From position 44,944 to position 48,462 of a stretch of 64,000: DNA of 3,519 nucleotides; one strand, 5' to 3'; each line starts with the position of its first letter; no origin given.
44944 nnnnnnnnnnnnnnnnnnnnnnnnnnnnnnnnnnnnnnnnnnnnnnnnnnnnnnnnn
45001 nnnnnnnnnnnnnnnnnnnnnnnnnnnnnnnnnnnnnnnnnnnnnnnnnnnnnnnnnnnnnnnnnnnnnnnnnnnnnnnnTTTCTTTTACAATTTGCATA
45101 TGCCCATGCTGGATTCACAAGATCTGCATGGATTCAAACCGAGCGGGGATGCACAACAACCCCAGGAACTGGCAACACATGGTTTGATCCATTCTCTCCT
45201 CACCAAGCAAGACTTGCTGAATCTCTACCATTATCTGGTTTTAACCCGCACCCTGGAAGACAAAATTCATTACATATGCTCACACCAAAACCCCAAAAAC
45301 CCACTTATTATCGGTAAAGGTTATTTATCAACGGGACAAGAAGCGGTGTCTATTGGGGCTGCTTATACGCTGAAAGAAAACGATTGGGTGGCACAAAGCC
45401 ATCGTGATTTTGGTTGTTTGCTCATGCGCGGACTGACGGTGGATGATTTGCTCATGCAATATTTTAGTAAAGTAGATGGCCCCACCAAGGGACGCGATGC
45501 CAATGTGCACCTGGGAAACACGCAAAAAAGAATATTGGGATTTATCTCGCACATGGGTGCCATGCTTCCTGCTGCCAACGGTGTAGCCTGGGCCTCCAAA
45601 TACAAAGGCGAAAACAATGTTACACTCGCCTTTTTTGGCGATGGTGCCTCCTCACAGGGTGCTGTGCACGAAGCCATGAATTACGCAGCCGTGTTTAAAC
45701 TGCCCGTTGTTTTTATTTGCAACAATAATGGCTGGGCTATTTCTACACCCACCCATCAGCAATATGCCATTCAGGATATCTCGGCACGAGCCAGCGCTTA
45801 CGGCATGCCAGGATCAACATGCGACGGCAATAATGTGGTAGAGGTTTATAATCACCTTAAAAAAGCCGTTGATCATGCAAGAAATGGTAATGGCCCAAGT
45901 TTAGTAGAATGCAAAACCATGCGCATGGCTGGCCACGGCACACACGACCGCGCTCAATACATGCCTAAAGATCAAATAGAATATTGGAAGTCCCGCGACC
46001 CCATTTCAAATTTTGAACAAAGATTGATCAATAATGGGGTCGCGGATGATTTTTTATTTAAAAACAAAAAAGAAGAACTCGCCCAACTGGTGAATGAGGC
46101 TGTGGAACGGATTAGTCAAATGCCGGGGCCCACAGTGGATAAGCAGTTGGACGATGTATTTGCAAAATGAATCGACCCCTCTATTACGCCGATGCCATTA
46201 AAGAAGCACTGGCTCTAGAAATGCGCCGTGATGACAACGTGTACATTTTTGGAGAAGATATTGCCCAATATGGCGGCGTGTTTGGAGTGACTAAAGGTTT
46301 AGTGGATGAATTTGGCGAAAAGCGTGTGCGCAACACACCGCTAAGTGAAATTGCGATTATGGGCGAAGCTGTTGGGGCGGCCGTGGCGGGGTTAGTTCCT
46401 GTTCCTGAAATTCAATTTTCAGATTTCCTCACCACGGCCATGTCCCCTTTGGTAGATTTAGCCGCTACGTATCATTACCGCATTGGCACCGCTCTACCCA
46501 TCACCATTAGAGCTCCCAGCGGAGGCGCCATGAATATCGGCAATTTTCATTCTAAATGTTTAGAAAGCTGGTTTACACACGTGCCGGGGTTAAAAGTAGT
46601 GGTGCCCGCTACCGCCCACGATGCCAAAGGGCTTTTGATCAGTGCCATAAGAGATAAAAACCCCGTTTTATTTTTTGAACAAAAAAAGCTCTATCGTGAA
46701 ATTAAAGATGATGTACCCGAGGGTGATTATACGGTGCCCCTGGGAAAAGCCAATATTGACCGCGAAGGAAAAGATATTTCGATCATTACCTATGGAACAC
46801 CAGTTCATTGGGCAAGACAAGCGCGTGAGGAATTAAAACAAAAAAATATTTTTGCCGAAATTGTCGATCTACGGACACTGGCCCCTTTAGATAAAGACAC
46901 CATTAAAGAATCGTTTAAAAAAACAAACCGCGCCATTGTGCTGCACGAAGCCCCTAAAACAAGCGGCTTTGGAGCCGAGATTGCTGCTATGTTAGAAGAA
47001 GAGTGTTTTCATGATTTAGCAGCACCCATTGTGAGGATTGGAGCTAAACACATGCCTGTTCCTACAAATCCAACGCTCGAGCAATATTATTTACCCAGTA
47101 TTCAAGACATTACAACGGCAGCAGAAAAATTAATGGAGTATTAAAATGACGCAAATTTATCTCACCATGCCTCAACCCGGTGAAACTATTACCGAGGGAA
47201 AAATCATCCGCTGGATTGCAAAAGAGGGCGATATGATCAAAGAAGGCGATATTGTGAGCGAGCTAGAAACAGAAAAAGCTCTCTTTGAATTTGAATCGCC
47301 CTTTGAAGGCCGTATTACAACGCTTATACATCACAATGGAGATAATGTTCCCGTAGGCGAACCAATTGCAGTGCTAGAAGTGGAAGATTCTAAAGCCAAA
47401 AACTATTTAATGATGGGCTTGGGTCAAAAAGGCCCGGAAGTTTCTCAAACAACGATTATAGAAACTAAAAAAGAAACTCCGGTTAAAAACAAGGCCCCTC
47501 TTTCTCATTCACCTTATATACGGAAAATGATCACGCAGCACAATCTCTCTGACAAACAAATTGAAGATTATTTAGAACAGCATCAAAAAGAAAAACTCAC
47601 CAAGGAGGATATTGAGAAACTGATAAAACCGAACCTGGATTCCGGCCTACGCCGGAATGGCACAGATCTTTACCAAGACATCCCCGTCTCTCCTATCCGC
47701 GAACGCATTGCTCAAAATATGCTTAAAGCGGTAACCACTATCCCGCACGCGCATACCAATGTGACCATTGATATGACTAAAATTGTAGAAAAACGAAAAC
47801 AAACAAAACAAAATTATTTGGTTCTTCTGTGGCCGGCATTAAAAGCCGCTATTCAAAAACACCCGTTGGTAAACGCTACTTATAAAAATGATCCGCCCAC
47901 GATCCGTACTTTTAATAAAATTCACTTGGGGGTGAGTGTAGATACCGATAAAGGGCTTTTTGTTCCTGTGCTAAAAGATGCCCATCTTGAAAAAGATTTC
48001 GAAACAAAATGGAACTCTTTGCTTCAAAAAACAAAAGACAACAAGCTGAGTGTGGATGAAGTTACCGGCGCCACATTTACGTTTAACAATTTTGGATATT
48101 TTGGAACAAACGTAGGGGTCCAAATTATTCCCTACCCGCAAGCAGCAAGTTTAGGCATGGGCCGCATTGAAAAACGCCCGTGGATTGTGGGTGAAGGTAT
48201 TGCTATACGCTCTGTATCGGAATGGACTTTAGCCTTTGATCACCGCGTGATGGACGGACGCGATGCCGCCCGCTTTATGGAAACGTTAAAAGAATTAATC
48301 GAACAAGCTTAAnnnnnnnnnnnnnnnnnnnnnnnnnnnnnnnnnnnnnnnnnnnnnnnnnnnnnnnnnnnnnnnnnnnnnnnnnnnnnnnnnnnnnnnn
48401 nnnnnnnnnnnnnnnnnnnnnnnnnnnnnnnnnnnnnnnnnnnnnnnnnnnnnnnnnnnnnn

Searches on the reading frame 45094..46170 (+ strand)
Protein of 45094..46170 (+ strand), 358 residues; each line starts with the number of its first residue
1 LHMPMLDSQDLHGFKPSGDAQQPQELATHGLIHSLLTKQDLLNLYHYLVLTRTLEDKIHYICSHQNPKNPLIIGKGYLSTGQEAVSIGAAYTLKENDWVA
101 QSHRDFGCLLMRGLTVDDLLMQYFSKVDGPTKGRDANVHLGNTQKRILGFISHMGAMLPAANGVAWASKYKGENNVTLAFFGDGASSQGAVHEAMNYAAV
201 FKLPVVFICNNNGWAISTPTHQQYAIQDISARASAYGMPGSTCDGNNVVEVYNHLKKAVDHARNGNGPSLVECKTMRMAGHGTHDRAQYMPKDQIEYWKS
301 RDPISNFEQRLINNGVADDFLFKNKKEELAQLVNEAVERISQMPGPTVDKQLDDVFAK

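Call 86: search_protein_families(library=pfam, proteins=[window:45094-46170:+], max_evalue=0.00001)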
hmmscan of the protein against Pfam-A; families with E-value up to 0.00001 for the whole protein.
window:45094-46170:+ (358 aa): 4 families
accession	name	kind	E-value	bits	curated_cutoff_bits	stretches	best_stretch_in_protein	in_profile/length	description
PF00676.26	E1_dh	-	1.4e-74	251.2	22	1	71-347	21-298/300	Dehydrogenase E1 component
PF13292.11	DXP_synthase_N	-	3.5e-10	40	21.2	1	152-219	111-178/274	1-deoxy-D-xylulose-5-phosphate synthase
PF02775.26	TPP_enzyme_C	-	4.6e-10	39.9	21.9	1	149-273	25-151/151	Thiamine pyrophosphate enzyme, C-terminal TPP binding domain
PF00456.26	Transketolase_N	-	1.7e-07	31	22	1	174-280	144-248/334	Transketolase, thiamine diphosphate binding domain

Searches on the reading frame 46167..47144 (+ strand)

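Call 86: search_protein_families(library=pfam, proteins=[window:46167-47144:+], max_evalue=0.00001)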
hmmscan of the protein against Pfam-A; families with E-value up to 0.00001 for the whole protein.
window:46167-47144:+ (325 aa): 2 families
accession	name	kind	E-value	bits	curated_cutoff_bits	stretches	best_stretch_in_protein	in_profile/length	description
PF02780.25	Transketolase_C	-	1e-39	135.7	25.9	1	193-315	1-124/124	Transketolase, C-terminal domain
PF02779.29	Transket_pyr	-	4.7e-36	124.5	27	1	7-177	5-173/174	Transketolase, pyrimidine binding domain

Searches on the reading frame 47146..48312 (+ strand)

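Call 86: search_protein_families(library=pfam, proteins=[window:47146-48312:+], max_evalue=0.00001)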
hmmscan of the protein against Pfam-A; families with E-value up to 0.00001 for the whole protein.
window:47146-48312:+ (388 aa): 2 families
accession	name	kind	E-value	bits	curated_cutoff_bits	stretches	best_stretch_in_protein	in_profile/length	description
PF00198.28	2-oxoacid_dh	-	1.2e-59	202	23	1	176-387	4-226/232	2-oxoacid dehydrogenases acyltransferase (catalytic domain)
PF00364.28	Biotin_lipoyl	-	3.4e-18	65.7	22.1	1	6-77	3-73/73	Biotin-requiring enzyme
